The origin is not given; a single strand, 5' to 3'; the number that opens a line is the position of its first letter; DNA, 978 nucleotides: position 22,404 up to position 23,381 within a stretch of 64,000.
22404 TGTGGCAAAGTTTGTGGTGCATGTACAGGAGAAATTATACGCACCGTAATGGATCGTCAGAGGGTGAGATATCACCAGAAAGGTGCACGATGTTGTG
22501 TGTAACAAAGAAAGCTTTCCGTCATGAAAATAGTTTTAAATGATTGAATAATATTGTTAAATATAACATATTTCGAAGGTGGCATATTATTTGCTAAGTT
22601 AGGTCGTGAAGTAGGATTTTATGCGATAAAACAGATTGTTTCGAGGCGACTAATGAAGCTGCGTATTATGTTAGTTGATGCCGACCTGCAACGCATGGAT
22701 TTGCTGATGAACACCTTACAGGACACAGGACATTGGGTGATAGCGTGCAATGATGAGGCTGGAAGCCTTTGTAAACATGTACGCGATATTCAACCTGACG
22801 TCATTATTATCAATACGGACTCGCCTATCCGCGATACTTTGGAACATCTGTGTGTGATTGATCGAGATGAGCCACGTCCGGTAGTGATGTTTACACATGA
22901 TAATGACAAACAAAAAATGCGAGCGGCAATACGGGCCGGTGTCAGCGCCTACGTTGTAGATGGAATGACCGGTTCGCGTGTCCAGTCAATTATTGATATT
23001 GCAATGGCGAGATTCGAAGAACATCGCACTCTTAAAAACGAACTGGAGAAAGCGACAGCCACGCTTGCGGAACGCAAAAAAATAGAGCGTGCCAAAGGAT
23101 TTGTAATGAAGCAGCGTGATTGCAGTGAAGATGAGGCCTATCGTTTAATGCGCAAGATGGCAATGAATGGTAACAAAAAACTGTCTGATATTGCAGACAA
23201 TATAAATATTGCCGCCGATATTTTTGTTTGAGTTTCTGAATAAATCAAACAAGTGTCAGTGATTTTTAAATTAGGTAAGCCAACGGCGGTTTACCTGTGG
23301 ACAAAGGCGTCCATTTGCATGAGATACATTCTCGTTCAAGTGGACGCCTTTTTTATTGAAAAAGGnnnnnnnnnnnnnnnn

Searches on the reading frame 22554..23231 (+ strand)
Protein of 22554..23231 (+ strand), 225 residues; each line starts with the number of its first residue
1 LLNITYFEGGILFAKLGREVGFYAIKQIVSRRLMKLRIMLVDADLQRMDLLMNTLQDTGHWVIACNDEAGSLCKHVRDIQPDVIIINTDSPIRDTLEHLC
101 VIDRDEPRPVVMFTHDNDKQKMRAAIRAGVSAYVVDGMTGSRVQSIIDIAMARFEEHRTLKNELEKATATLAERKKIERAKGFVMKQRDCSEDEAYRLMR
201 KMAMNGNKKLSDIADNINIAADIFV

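Call 3: search_protein_families(library=pfam, proteins=[window:22554-23231:+], max_evalue=0.1)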
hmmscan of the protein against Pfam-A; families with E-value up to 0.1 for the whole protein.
window:22554-23231:+ (225 aa): 4 families
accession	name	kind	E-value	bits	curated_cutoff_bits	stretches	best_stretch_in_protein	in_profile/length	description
PF03861.19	ANTAR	-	2.2e-19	69.4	27.3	1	166-217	2-53/54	ANTAR domain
PF00072.30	Response_reg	-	3.6e-07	30.8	30.2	1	38-135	1-98/111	Response regulator receiver domain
PF10668.15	Phage_terminase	-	0.026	14.6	22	1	186-220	3-35/67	Phage terminase small subunit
PF16495.10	SWIRM-assoc_1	-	0.088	13.2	27.2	0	124-189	7-70/84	SWIRM-associated region 1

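Call 7: search_protein_families(library=ncbifam, proteins=[window:22554-23231:+], max_evalue=0.01)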
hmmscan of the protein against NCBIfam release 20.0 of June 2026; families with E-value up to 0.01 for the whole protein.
window:22554-23231:+ (225 aa): 25 families
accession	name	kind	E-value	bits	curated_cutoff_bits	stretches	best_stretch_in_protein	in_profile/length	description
NF041367.1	CheY_Halo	equivalog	1e-09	38.7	200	1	39-146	2-109/114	chemotaxis protein CheY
NF040534.1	resp_reg_YycF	equivalog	6.6e-07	28.8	340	1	37-188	2-150/231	response regulator YycF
NF007901.0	PRK10610.1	equivalog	1.4e-06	28.4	189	1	36-143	6-116/129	chemotaxis response regulator CheY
NF040689.1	MtrAB_MtrA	equivalog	5.2e-06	26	300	1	38-155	1-117/219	MtrAB system response regulator MtrA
NF009206.0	PRK12555.1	subfamily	1.4e-05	24.3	342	1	37-133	2-101/340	chemotaxis-specific protein-glutamate methyltransferase CheB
TIGR02154.1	PhoB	equivalog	3.1e-05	23.4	296.2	1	34-159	1-128/226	phosphate regulon transcriptional regulator PhoB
TIGR01818.1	ntrC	equivalog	3.8e-05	22.7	558.6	1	38-165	1-128/463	nitrogen regulation protein NR(I)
NF008078.0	PRK10816.1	equivalog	4.3e-05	23.1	336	1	37-152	2-117/223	two-component system response regulator PhoP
NF001965.0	PRK00742.1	subfamily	4.8e-05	22.7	293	1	34-140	2-111/357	chemotaxis-specific protein-glutamate methyltransferase CheB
NF041733.1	resp_reg_CseB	equivalog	0.00013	21.4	350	1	38-165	3-129/228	two-component system response regulator CseB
NF052313.1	T9SS_RR_PorX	equivalog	0.00015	20.7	300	1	37-144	2-109/513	T9SS response regulator signal transducer PorX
NF011896.0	PRK15369.1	equivalog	0.00023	20.8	242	1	34-138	2-108/211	two component system response regulator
NF008677.0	PRK11697.1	equivalog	0.00042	19.7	246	1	36-153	2-118/238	two-component system response regulator BtsR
NF045944.1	ResRegRpaBCyano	equivalog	0.00049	19.5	330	1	40-188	2-149/229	response regulator transcription factor RpaB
NF052445.1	RespRegMctR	equivalog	0.00054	19.4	300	1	36-147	2-115/205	two-component system response regulator MctR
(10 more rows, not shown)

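Call 40: find_related_loci(query=A3, collection=metagenome_contigs, flank=10000)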
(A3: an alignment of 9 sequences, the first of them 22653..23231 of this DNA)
Query A3 (192 aa) in metagenome_contigs; peptide patterns used: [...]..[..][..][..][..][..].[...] (x = any residue, [..] = any of these).
600 stretches matched a pattern (row limit reached: there are more); 523 encode a relative of the query (tblastn E <= 1e-3); the best 80 are kept; 80 distinct loci.
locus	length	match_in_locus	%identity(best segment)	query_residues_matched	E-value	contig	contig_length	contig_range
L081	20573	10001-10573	84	1-191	6e-110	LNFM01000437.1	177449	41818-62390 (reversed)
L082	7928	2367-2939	83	1-191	1e-108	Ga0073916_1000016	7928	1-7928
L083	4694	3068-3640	83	1-191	6e-109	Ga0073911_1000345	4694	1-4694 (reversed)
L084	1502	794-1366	55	1-191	5e-73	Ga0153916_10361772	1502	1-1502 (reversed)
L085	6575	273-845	58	1-191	3e-69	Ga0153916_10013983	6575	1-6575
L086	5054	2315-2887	55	1-191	1e-68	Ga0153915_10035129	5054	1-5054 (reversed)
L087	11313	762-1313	55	1-184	1e-67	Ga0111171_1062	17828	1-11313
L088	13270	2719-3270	57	1-184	4e-67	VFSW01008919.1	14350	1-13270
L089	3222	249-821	53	1-191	2e-64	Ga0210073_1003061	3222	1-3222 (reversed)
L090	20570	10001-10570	55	3-192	1e-64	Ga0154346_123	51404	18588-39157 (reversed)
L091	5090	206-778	52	1-191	1e-63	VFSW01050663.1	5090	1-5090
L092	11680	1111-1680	51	3-192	1e-63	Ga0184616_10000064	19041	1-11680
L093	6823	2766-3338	52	1-191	1e-63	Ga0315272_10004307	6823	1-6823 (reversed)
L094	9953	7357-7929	52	1-191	3e-63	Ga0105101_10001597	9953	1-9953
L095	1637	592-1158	50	3-191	8e-66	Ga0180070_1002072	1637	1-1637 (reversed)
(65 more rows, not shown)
